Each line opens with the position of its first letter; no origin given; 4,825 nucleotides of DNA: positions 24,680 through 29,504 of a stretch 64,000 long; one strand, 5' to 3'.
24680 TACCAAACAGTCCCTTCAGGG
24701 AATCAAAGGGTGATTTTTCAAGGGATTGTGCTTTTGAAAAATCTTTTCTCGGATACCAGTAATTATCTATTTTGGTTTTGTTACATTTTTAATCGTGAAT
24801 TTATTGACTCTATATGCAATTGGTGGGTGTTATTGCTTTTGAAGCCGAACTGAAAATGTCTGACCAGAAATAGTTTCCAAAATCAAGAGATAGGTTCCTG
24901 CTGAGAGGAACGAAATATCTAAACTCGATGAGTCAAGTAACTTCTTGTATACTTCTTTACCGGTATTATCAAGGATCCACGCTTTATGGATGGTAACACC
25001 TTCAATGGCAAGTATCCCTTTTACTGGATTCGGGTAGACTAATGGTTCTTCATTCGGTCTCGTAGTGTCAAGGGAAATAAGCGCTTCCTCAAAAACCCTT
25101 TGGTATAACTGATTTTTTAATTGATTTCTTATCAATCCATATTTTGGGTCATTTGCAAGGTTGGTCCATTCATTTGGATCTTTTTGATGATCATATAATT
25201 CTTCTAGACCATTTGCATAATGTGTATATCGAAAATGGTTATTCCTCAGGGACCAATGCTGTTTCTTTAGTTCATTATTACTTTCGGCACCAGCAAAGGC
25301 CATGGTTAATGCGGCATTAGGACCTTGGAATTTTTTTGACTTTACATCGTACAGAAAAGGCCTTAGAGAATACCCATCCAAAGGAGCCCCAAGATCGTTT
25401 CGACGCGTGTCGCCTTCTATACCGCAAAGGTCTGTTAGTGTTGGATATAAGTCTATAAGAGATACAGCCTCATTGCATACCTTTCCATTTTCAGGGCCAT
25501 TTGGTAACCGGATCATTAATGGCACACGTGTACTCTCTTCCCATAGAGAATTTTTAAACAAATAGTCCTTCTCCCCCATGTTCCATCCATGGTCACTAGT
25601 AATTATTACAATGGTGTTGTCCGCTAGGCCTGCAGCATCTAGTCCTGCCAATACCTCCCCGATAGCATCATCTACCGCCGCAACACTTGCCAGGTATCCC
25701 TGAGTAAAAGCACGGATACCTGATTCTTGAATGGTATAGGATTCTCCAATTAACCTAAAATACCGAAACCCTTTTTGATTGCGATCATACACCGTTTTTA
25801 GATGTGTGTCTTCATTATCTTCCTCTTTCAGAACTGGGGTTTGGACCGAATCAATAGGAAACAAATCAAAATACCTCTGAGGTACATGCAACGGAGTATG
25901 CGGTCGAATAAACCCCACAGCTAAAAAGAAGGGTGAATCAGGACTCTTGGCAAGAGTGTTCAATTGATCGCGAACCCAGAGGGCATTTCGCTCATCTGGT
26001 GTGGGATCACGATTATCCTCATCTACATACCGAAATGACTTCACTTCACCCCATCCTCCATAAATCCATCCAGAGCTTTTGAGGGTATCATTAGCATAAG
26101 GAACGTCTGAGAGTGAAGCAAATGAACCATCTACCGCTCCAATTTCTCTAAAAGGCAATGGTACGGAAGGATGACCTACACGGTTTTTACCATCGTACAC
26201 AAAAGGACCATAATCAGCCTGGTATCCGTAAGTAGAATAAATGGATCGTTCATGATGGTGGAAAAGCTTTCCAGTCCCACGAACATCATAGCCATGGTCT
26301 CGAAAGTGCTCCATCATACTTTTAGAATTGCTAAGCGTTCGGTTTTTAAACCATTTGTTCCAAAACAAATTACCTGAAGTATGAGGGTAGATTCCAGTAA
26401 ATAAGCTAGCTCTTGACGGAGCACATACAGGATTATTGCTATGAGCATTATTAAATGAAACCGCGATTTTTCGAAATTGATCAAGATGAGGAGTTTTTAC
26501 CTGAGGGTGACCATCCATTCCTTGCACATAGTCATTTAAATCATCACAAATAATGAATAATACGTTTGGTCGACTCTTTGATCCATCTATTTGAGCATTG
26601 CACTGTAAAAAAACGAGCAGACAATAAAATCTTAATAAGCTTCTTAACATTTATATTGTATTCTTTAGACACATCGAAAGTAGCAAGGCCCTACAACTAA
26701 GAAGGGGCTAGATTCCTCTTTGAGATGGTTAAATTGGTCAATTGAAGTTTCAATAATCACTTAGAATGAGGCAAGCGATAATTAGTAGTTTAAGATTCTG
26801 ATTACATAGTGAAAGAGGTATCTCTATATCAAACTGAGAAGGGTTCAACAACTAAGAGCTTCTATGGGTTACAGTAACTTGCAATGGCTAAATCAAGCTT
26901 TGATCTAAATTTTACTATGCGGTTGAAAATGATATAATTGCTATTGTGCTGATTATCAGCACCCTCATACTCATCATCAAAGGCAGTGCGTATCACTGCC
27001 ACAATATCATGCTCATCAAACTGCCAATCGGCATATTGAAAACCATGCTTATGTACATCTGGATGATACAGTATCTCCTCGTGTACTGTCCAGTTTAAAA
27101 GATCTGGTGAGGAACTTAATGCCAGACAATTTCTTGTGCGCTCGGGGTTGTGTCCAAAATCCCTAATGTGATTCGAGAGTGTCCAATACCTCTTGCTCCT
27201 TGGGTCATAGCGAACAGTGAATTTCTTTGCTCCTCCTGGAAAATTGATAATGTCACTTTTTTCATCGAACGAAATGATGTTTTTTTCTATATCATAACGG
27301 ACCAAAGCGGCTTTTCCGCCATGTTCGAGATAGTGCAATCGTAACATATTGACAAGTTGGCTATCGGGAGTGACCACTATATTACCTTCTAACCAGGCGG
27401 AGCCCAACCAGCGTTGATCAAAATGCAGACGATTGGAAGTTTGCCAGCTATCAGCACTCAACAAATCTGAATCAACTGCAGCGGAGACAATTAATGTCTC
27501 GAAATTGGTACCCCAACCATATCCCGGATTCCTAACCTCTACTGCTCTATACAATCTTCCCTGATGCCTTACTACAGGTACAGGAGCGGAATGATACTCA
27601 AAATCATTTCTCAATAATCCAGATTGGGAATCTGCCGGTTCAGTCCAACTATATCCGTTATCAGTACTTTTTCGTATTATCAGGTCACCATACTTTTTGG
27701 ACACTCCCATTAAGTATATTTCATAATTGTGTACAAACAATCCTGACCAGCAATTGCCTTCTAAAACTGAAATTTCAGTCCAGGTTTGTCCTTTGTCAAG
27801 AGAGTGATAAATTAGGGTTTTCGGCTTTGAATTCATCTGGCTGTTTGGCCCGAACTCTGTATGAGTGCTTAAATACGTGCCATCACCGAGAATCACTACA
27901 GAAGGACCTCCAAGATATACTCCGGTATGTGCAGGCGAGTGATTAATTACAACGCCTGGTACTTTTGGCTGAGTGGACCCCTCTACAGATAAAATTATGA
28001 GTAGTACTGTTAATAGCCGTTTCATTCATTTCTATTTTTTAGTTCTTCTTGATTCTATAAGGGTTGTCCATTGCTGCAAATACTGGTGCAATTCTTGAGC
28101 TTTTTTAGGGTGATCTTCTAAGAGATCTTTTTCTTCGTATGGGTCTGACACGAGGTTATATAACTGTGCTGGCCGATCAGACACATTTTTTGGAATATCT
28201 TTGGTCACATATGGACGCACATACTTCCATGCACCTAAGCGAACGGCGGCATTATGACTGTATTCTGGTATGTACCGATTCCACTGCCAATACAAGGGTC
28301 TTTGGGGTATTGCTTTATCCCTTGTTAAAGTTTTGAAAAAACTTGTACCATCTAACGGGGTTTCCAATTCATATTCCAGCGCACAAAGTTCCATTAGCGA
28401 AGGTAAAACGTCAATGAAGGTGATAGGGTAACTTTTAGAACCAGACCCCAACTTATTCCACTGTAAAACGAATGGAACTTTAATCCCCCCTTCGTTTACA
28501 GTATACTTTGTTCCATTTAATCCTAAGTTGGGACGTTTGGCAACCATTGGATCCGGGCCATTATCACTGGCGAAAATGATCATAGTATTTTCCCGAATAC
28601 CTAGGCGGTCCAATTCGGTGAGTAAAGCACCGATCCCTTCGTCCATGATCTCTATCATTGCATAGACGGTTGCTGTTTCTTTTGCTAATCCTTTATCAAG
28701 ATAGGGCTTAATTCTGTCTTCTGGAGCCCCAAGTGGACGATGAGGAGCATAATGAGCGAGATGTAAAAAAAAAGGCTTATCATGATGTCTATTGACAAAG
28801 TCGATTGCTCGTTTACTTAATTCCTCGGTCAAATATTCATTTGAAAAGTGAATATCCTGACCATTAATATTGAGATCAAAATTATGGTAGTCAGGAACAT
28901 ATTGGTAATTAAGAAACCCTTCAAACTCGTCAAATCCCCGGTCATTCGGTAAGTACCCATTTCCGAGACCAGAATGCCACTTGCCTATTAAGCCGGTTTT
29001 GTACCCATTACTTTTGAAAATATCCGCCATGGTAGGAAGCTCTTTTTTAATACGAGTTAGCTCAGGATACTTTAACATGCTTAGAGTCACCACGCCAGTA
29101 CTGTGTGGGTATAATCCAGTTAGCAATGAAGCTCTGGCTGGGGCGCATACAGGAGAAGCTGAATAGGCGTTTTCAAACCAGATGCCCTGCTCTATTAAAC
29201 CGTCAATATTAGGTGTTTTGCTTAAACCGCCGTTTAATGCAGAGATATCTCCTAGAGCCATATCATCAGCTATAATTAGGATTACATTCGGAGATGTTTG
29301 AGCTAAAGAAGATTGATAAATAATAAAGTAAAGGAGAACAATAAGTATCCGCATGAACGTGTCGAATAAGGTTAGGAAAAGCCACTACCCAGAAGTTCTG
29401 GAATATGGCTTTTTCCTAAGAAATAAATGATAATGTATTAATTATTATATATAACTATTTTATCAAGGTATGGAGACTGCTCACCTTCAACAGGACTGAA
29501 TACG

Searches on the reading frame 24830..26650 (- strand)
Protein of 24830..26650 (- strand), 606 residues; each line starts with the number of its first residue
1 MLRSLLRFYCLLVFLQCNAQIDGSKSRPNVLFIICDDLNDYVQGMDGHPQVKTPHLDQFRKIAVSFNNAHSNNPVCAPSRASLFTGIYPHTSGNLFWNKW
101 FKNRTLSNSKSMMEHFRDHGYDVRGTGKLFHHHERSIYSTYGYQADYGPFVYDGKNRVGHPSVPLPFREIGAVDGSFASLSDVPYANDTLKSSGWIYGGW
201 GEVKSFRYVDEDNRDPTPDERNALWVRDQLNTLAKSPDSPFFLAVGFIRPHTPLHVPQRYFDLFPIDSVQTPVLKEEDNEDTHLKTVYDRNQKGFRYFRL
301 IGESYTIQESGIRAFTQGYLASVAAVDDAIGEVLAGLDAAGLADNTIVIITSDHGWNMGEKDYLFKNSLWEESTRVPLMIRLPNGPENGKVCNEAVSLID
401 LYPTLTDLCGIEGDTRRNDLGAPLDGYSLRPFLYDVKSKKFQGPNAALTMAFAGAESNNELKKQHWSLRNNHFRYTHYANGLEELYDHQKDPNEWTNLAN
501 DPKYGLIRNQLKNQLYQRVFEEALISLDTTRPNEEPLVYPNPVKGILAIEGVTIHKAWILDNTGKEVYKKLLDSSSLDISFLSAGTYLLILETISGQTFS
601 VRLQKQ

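Call 5: search_protein_families(library=pfam, proteins=[window:24830-26650:-], max_evalue=0.01)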
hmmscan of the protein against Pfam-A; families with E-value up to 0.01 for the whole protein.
window:24830-26650:- (606 aa): 5 families
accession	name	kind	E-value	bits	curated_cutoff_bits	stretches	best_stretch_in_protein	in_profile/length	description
PF00884.28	Sulfatase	-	1.8e-44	152.7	25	1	28-411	1-301/301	Sulfatase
PF16347.10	SGSH_C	-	2.1e-19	70.6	29.3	1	359-517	1-150/154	N-sulphoglucosamine sulphohydrolase, C-terminal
PF01663.27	Phosphodiest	-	1.1e-09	38.8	23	1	319-365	184-230/342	Type I phosphodiesterase / nucleotide pyrophosphatase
PF18962.6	Por_Secre_tail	-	3.8e-07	30.7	27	1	538-598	1-69/75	Secretion system C-terminal sorting domain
PF02995.22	DUF229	-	4.1e-06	26.2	25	1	314-382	301-367/496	Protein of unknown function (DUF229)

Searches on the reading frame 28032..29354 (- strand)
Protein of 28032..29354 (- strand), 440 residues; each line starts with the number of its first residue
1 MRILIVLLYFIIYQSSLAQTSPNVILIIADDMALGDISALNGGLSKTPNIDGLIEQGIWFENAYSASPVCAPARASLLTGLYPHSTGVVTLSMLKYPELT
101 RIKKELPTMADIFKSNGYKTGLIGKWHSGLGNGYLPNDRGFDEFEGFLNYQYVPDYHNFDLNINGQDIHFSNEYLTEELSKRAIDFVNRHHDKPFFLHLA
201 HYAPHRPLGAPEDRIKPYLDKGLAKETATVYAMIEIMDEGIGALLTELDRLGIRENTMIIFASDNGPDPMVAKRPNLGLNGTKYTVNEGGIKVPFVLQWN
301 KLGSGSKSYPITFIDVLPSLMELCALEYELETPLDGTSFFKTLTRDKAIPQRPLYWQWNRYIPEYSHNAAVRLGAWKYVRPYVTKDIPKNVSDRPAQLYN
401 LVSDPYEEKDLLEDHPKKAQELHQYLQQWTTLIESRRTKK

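Call 5: search_protein_families(library=pfam, proteins=[window:28032-29354:-], max_evalue=0.01)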
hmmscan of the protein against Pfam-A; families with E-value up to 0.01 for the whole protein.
window:28032-29354:- (440 aa): 3 families
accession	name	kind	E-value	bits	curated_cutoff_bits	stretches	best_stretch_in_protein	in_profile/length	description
PF00884.28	Sulfatase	-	7.1e-57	193.4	25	1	22-323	1-298/301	Sulfatase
PF01663.27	Phosphodiest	-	1.5e-11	45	23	1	24-93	1-67/342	Type I phosphodiesterase / nucleotide pyrophosphatase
PF07394.17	DUF1501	-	0.0052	16.4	27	1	233-273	267-307/390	Protein of unknown function (DUF1501)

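Call 38: search_solved_structures(query=window:28032-29354:-, max_evalue=1e-20)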
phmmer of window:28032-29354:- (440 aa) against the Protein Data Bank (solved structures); distinct sequences matched with E-value up to 1e-20: 55.
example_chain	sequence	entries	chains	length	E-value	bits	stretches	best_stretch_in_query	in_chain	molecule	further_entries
9fo1_A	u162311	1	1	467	3.3e-59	204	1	23-433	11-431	k-carrageenan sulfatase S1_16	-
6prm_A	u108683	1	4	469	2e-57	198.1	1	16-436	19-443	exo-4S-kappa carrageenan S1 sulfatase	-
6bia_A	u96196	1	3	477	5.6e-57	196.6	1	18-430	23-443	Sulfatase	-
6psm_A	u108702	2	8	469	5.7e-56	193.3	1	16-436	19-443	exo-4S-kappa carrageenan S1 sulfatase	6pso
6b0k_A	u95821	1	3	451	1.1e-54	189.1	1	21-430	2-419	Iota-carrageenan sulfatase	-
6b0j_A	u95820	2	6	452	1.1e-54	189.1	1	21-430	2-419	Iota-carrageenan sulfatase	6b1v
7all_AAA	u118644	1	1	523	7.9e-54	186.3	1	18-220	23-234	Arylsulfatase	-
7stt_A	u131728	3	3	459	3.6e-52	180.8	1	20-221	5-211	N-acetylgalactosamine-6-sulfatase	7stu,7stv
9hh3_A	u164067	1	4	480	4.5e-50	173.9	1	18-431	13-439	Sulfatase, family S1-19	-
6ust_A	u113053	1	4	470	1e-49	172.7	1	21-232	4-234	N-acetylgalactosamine 6-sulfate sulfatase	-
9hh2_A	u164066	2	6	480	1.6e-48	168.8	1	18-431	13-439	Sulfatase, family S1-19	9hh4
7ana_AAA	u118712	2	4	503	1.6e-43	152.3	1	172-423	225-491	N-acetylgalactosamine-6-sulfatase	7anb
6s20_C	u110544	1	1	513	3e-42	148.1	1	20-132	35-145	N-acetylgalactosamine-6-O-sulfatase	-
1fsu_A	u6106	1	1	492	1.2e-40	142.8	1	21-351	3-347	N-ACETYLGALACTOSAMINE-4-SULFATASE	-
3ed4_A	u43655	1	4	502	2.2e-40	141.9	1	20-432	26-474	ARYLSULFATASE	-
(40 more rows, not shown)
